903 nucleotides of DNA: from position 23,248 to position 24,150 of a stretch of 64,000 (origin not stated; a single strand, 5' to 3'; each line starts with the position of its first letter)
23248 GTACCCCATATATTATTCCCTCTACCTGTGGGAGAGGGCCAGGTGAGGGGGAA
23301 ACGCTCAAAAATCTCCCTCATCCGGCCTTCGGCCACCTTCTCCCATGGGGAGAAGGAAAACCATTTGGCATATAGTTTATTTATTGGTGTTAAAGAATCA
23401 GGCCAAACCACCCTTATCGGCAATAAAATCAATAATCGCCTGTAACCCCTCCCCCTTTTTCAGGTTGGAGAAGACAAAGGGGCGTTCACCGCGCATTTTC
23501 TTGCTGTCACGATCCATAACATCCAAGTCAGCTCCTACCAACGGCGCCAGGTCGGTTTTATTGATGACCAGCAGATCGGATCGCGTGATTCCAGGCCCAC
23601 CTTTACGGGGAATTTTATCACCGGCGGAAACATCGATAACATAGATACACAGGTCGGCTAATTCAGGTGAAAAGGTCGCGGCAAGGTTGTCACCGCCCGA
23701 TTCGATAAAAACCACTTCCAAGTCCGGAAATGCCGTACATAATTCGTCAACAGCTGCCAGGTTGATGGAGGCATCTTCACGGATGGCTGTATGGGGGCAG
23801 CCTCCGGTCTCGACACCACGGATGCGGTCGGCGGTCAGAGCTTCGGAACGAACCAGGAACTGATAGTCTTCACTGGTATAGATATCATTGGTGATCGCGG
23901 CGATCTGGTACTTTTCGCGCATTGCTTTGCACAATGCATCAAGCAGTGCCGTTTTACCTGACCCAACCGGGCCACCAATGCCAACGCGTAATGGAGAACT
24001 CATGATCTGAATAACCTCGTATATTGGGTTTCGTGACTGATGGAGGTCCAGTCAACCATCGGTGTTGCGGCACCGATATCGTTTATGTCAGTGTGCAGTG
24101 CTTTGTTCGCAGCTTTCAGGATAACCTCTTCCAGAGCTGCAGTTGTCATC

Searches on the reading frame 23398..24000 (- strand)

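Call 15: search_protein_families(library=pfam, proteins=[window:23398-24000:-], max_evalue=0.00001)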
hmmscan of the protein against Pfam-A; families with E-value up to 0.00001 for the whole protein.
window:23398-24000:- (200 aa): 1 family
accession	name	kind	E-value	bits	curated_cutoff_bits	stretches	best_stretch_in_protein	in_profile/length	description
PF02492.25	cobW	-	2.4e-40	138.5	20.7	1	6-176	3-179/180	CobW/HypB/UreG, nucleotide-binding domain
